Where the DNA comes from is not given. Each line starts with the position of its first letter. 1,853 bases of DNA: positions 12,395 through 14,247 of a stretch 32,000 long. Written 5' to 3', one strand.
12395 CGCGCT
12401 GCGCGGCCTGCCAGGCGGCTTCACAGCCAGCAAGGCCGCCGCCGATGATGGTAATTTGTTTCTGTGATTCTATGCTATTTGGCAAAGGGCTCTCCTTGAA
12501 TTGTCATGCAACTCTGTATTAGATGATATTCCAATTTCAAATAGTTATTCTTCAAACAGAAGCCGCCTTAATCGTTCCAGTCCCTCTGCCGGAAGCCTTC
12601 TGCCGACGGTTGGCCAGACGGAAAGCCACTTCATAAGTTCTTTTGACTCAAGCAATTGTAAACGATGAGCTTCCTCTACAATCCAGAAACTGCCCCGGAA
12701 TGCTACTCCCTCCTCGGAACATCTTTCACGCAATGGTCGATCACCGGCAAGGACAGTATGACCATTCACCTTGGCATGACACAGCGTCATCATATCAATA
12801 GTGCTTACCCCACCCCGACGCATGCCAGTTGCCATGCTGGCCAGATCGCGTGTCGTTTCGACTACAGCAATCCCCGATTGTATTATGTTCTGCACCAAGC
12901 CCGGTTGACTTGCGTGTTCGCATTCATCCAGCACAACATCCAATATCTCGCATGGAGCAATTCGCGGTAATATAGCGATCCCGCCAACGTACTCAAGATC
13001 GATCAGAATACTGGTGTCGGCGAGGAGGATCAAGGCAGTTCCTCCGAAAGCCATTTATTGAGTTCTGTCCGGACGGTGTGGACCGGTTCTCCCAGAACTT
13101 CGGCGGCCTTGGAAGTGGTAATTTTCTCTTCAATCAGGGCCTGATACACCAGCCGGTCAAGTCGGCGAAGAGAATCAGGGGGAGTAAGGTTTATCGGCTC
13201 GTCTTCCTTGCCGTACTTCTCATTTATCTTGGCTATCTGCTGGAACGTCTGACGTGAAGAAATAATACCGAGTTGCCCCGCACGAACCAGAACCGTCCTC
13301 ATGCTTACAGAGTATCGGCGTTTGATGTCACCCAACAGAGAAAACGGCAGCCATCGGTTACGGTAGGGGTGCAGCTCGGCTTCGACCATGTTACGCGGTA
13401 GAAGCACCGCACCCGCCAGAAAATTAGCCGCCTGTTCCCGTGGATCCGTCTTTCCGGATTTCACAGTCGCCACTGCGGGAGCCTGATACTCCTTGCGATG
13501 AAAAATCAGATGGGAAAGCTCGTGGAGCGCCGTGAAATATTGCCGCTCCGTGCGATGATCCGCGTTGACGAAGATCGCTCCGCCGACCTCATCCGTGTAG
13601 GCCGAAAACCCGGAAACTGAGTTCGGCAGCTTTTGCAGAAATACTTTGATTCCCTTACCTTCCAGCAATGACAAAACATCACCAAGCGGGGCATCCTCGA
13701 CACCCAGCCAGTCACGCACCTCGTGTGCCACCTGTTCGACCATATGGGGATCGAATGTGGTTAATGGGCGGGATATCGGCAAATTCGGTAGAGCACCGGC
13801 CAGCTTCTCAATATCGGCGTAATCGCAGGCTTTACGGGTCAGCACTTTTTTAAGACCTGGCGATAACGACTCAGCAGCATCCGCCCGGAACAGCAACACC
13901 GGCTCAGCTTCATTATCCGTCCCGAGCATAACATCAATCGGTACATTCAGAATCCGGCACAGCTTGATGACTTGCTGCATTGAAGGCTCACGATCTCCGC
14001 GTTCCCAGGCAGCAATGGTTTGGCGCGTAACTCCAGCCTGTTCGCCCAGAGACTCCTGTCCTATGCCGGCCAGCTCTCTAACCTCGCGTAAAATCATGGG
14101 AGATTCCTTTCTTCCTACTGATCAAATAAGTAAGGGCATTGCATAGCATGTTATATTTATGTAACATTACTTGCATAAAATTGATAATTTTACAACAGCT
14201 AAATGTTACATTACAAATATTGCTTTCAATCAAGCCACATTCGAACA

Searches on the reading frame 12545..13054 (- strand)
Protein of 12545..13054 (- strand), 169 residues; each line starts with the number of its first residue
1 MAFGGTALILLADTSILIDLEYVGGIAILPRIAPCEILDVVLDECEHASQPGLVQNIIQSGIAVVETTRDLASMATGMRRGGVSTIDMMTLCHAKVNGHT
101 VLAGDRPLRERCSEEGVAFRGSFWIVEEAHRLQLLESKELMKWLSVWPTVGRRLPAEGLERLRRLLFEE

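Call 3: search_protein_families(library=pfam, proteins=[window:12545-13054:-], max_evalue=1)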
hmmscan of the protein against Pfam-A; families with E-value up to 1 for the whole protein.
window:12545-13054:- (169 aa): 1 family
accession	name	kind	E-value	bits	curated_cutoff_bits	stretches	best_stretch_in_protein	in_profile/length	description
PF01850.27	PIN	-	0.00066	20.7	23.6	1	25-109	29-115/120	PIN domain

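Call 4: search_protein_families(library=ncbifam, proteins=[window:12545-13054:-], max_evalue=1)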
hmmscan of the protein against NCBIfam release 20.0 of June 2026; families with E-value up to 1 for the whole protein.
window:12545-13054:- (169 aa): 1 family
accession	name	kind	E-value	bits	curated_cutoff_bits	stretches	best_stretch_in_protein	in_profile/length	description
NF006454.0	PRK08811.1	equivalog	0.12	11.8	328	1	124-162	79-117/266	uroporphyrinogen-III synthase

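Call 5: search_protein_families(library=padloc, proteins=[window:12545-13054:-], max_evalue=1)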
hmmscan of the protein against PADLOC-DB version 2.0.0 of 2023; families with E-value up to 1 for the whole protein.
window:12545-13054:- (169 aa): 2 families
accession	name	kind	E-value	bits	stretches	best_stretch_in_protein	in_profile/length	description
PDLC05071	PDC-S70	-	1.3e-05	23.4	1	10-144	3-138/161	-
PDLC05073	PDC-S70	-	0.02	12.8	1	9-137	2-131/162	-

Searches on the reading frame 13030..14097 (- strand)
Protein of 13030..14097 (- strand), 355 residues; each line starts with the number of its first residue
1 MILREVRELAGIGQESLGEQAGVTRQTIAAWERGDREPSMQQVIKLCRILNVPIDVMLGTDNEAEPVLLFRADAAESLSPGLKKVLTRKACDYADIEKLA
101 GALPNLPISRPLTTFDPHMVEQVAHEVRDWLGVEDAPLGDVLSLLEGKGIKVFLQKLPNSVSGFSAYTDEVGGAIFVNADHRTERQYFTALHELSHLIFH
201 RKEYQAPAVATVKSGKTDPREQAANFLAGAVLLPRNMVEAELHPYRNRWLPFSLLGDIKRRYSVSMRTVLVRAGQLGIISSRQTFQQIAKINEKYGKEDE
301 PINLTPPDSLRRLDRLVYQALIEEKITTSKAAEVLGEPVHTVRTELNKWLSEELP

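Call 3: search_protein_families(library=pfam, proteins=[window:13030-14097:-], max_evalue=1)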
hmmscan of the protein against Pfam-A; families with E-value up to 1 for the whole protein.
window:13030-14097:- (355 aa): 8 families
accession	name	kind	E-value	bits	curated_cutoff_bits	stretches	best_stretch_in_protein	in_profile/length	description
PF06114.19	Peptidase_M78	-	7.8e-20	71.4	22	1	146-272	2-121/123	IrrE N-terminal-like domain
PF01381.28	HTH_3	-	2.1e-15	56.9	23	1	3-55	1-53/55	Helix-turn-helix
PF13560.12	HTH_31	-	3.8e-10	40.4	27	1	3-55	6-59/64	Helix-turn-helix domain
PF12844.13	HTH_19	-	1.4e-07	31.7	30.2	1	3-55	4-56/64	Helix-turn-helix domain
PF13443.12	HTH_26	-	0.00036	21.2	22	1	3-54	2-54/63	Cro/C1-type HTH DNA-binding domain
PF07022.19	Phage_CI_repr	-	0.002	18.9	22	1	14-62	14-62/65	Bacteriophage CI repressor helix-turn-helix domain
PF20573.4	DUF6782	-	0.018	14.8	27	1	160-204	64-108/241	Putative metallopeptidase family (DUF6782)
PF13384.12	HTH_23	-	0.02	15.2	24.6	1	311-351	3-43/50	Homeodomain-like domain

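Call 4: search_protein_families(library=ncbifam, proteins=[window:13030-14097:-], max_evalue=1)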
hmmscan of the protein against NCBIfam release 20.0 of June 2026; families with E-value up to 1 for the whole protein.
window:13030-14097:- (355 aa): 19 families
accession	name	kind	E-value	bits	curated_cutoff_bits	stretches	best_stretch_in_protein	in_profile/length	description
NF052239.1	antitox_spr1629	equivalog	1.6e-30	106.4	335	2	118-303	140-320/377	spr1629 family repressor/antitoxin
NF041951.1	phage_RstR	subfamily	4e-11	43.2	80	1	3-66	7-70/108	RstR family transcriptional repressor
TIGR03070.1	couple_hipB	subfamily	5.3e-09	35.9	71.65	1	1-52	5-56/58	type II toxin-antitoxin system Y4mF family antitoxin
NF007257.0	PRK09706.1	subfamily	1.8e-06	27.8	101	1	4-86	11-93/135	transcriptional repressor DicA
NF003162.0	PRK04140.1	equivalog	5.1e-05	22.4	263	1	2-54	130-182/317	transcriptional regulator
TIGR03830.1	CxxCG_CxxCG_HTH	subfamily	0.00053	19.8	61.8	1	3-49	70-115/127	type II TA system antitoxin MqsA family protein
NF047542.1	telomere_Tap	equivalog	0.001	17.9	600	1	6-51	25-70/695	telomere-associated protein Tap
TIGR00270.2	TIGR00270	equivalog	0.0013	18.5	110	1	3-54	80-131/159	multiprotein bridging factor aMBF1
NF006015.0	PRK08154.1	subfamily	0.0017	17.6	204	1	3-66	35-98/314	anaerobic benzoate catabolism transcriptional regulator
NF047948.1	male_kill_WMK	equivalog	0.004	16.6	300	1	4-64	168-228/300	WO male-killing family protein Wmk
NF007408.0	PRK09943.1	equivalog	0.0043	16.6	211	1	3-71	12-81/185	HTH-type transcriptional regulator PuuR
NF010465.0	PRK13890.1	equivalog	0.025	14.7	96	1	10-85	17-94/121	conjugal transfer protein TrbA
NF053720.1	NsdA_fam_reg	subfamily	0.025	14.1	75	1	8-63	20-80/432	NsdA family TPR-like regulatory protein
NF041265.1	NadS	equivalog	0.048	14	60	0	4-42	36-74/94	NadS family protein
NF041677.1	trans_regClgR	equivalog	0.048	13.7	170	1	2-59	12-69/113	transcriptional regulator ClgR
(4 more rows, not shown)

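Call 5: search_protein_families(library=padloc, proteins=[window:13030-14097:-], max_evalue=1)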
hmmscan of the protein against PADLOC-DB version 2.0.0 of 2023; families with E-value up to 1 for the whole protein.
window:13030-14097:- (355 aa): 26 families (the best 25 are shown)
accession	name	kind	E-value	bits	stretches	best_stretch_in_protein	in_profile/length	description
PDLC03952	RmrA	-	6.5e-39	131.9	1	3-313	27-345/395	-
PDLC03949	RmrA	-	1.5e-32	110.9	1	6-343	10-330/363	-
PDLC03954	RmrA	-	3.8e-32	109.7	1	3-302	15-316/380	-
PDLC03948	RmrA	-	8.4e-32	108.5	1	3-329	13-342/397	-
PDLC03944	RmrA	-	1.5e-31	107.8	1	3-303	11-310/384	-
PDLC03947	RmrA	-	1.2e-30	104.6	1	3-303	16-317/383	-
PDLC03945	RmrA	-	3.5e-30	103.5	2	118-303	140-320/394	-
PDLC03951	RmrA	-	6e-30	102.5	1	3-330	13-340/400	-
PDLC03946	RmrA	-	5.9e-29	98.9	1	8-346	12-335/357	-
PDLC03955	RmrA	-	4e-28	96.7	2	102-341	132-352/371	-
PDLC03953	RmrA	-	1.9e-22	78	1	3-308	10-315/373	-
PDLC03943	RmrA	-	3.2e-21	73.8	1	3-304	7-304/370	-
PDLC03956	RmrA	-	2.9e-20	70.7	1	5-326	15-336/399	-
PDLC04141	capP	-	4.5e-16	57.1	1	119-276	4-153/242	capP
PDLC03950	RmrA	-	5.2e-15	53.3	1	5-293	9-295/369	-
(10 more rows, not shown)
